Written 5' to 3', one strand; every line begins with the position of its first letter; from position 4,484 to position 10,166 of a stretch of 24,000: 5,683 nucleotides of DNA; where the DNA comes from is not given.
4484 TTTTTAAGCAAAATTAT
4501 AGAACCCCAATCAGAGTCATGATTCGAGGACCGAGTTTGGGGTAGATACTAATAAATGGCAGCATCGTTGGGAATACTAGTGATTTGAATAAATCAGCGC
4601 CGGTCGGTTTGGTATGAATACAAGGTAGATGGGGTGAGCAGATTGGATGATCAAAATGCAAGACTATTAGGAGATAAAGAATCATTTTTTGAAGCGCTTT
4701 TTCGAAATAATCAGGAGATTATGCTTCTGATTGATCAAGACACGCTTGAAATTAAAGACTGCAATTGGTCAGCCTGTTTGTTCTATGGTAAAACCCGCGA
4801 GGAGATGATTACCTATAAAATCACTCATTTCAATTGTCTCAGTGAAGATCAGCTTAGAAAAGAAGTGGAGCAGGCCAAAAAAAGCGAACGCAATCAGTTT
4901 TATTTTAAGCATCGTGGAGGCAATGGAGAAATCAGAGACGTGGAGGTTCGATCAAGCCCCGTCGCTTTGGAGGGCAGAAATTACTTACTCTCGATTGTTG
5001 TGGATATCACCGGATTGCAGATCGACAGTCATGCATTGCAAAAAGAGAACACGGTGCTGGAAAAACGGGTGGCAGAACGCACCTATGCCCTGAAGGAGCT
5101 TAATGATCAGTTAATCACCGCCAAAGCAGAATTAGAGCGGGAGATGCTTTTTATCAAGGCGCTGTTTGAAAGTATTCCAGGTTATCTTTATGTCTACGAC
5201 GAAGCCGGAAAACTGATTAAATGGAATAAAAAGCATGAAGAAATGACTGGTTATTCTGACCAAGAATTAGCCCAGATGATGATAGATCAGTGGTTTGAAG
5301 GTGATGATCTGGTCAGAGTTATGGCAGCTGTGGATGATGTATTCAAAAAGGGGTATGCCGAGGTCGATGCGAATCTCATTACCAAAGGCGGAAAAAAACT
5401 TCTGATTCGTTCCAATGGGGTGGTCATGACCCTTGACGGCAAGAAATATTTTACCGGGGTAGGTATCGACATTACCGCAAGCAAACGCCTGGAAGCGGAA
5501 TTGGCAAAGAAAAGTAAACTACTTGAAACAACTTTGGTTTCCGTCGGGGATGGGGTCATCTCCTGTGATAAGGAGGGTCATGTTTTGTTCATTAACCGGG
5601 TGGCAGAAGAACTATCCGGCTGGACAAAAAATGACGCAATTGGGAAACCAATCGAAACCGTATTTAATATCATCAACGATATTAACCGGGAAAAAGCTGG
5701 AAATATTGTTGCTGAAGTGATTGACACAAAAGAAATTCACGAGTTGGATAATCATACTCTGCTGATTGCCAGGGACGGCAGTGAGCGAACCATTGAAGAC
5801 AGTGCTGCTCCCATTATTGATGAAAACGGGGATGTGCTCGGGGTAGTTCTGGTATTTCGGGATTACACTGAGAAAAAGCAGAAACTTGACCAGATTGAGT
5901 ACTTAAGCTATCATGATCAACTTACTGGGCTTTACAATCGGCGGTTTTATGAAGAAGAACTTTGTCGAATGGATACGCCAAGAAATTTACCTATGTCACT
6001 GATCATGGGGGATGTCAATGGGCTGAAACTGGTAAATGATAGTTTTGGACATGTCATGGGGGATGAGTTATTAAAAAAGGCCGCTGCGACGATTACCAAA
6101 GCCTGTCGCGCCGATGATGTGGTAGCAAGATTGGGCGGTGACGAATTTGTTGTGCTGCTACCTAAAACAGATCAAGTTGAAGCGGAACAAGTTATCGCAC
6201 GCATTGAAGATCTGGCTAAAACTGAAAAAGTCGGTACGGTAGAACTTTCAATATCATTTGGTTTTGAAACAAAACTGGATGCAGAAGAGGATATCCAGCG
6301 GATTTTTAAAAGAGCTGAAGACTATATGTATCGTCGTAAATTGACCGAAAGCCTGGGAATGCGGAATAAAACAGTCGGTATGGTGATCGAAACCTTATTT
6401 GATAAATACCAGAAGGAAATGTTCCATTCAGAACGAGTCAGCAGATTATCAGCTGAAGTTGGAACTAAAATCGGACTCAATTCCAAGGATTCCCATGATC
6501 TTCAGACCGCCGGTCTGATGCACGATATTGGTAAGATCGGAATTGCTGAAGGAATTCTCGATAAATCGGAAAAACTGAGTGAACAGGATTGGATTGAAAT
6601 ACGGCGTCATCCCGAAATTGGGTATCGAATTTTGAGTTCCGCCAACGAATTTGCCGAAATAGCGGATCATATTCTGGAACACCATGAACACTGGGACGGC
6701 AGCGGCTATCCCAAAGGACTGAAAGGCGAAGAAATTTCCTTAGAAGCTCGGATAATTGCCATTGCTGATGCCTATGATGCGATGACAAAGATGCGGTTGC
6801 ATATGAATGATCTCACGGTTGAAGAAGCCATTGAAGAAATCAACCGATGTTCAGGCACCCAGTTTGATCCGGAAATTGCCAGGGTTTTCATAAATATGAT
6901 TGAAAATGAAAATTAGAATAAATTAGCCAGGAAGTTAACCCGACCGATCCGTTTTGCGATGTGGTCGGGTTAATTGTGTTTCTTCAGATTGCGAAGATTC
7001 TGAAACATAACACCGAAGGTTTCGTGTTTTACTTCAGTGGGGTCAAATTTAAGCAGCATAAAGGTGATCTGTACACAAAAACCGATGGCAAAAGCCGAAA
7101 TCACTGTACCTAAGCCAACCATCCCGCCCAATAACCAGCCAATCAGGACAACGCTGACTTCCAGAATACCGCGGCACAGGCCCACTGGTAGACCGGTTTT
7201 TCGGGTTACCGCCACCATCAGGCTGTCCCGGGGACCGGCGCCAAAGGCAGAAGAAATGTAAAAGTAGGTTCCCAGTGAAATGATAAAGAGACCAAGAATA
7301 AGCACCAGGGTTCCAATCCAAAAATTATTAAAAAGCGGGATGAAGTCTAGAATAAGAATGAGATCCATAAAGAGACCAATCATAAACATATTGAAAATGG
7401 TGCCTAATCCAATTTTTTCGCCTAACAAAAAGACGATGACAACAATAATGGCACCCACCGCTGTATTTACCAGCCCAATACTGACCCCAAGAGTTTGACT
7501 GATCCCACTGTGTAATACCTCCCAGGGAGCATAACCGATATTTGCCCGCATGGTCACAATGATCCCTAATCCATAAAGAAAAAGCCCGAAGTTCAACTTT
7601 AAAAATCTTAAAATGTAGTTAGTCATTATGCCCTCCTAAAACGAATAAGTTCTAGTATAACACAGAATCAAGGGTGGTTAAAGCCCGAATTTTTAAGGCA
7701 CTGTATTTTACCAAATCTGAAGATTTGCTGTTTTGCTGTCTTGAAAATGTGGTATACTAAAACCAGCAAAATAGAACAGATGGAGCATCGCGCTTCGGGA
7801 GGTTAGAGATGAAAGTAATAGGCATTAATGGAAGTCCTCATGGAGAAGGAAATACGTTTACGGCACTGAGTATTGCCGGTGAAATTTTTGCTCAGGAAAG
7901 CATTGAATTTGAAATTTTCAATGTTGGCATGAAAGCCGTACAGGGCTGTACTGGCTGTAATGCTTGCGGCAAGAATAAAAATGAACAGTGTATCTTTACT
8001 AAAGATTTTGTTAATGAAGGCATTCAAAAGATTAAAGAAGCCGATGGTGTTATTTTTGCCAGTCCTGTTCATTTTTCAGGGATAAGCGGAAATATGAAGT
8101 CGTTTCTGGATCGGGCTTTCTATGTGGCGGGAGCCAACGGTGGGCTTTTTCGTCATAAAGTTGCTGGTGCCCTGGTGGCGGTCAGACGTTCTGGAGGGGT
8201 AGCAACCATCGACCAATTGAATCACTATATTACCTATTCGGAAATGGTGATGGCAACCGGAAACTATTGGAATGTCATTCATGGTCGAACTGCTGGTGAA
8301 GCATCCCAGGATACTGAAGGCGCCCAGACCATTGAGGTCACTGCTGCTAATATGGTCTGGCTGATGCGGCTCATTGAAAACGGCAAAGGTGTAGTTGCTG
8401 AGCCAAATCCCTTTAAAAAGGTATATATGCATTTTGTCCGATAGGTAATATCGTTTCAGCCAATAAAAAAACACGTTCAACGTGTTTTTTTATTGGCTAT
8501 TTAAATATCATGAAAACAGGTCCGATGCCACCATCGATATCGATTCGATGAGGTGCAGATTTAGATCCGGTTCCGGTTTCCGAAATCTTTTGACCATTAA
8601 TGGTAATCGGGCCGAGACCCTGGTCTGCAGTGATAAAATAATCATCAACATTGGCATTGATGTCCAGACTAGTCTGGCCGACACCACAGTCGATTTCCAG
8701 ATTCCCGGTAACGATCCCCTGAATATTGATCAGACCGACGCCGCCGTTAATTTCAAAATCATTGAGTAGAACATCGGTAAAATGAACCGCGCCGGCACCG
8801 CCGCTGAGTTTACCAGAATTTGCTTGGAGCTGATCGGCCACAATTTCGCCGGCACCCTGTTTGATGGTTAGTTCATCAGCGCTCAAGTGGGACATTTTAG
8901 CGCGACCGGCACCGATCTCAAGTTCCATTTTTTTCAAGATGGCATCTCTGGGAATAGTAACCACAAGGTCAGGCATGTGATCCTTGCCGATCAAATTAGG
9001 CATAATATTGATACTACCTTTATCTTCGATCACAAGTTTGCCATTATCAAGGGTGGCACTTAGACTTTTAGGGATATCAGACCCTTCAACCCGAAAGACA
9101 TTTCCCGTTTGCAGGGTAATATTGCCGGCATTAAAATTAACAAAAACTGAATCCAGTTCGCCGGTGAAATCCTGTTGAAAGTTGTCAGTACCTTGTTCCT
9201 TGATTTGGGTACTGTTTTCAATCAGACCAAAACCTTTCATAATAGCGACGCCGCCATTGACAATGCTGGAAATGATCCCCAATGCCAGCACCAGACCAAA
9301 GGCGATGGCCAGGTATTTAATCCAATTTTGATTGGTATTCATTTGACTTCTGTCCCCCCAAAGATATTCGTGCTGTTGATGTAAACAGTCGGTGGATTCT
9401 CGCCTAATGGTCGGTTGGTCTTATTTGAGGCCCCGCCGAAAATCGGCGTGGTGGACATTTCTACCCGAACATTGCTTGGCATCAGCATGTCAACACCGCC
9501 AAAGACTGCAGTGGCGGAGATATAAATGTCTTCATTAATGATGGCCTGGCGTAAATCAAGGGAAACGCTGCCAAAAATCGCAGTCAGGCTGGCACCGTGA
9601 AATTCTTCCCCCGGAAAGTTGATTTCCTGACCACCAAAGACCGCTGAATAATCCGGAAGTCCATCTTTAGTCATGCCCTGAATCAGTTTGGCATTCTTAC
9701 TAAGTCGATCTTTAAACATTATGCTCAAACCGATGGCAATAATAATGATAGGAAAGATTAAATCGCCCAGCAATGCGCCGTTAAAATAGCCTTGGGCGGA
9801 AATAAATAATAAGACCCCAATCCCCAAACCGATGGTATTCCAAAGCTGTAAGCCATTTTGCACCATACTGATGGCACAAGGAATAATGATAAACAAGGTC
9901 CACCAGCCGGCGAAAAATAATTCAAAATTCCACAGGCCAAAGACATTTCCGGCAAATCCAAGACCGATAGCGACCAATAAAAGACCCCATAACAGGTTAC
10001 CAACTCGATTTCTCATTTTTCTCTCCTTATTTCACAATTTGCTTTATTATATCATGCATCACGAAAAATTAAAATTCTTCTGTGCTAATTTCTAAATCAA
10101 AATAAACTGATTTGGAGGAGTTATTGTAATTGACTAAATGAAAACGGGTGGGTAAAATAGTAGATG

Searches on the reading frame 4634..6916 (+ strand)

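Call 9: search_protein_families(library=pfam, proteins=[window:4634-6916:+], max_evalue=0.001)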
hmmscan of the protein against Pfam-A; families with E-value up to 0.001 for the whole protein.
window:4634-6916:+ (760 aa): 10 families
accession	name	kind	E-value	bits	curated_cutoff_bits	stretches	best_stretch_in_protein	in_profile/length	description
PF13487.12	HD_5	-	1e-38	133.2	27.2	1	584-748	3-170/170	HD domain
PF13426.13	PAS_9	-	3.4e-34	117.6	27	3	306-413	2-103/103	PAS domain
PF00990.26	GGDEF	-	3.1e-33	115.2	23.8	1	426-571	2-157/161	Diguanylate cyclase, GGDEF domain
PF00989.32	PAS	-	4.7e-26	91.5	22.6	2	298-410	4-112/113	PAS fold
PF08448.16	PAS_4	-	2.7e-23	82.7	23.1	1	303-415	3-109/110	PAS fold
PF01966.28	HD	-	1.7e-22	80.4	22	1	598-717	4-116/116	HD domain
PF08447.18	PAS_3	-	6.5e-19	68.4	25.6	2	195-272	2-83/89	PAS fold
PF13188.13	PAS_8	-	7e-18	64.3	21.8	1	173-229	2-55/65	PAS domain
PF12860.13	PAS_7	-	2.6e-06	28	27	0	303-416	3-112/115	PAS fold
PF08668.18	HDOD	-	7.1e-05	22.8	22.9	0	597-650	97-148/196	HDOD domain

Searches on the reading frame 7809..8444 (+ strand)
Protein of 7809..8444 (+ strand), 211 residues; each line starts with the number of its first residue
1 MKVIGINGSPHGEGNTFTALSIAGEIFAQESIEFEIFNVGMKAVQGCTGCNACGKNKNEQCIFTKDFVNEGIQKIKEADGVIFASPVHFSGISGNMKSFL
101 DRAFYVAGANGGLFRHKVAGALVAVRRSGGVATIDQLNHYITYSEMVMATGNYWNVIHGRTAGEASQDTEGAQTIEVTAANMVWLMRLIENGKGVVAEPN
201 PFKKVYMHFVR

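Call 9: search_protein_families(library=pfam, proteins=[window:7809-8444:+], max_evalue=0.001)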
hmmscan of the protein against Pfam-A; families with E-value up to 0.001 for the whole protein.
window:7809-8444:+ (211 aa): 2 families
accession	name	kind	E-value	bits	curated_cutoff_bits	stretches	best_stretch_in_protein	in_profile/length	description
PF03358.20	FMN_red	-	6.5e-30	104.2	24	1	1-158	1-149/152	NADPH-dependent FMN reductase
PF02525.22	Flavodoxin_2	-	4.7e-07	30.2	27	1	1-123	1-132/198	Flavodoxin-like fold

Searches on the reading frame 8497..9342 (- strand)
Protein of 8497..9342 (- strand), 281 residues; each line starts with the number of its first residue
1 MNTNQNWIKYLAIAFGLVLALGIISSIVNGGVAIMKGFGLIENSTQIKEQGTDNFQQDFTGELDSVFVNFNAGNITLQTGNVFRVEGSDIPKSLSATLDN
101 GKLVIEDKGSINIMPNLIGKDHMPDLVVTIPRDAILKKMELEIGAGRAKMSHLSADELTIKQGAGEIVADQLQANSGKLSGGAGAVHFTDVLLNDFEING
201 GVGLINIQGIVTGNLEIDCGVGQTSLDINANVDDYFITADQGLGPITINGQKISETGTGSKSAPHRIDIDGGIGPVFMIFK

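Call 9: search_protein_families(library=pfam, proteins=[window:8497-9342:-], max_evalue=0.001)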
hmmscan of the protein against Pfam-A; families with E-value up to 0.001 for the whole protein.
window:8497-9342:- (281 aa): 1 family
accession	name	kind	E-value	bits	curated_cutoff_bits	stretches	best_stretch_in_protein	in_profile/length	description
PF13349.12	DUF4097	-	1.6e-09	37.9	22.9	1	84-242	24-185/247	Toastrack DUF4097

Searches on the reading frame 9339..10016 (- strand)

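Call 9: search_protein_families(library=pfam, proteins=[window:9339-10016:-], max_evalue=0.001)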
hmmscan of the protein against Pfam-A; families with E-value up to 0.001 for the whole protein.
window:9339-10016:- (225 aa): 3 families
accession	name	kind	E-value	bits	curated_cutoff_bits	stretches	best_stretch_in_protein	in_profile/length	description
PF22570.1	LiaF-TM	-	6.9e-13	49.7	27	1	9-105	1-96/98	LiaF transmembrane domain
PF09922.15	LiaF-like_C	-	5.2e-08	33.2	29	1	127-198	2-74/114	Cell wall-active antibiotics response LiaF, C-terminal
PF18917.5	LiaI-LiaF-like_TM1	-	0.00026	21.5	27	0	8-46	1-37/42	LiaI-LiaF-like transmembrane region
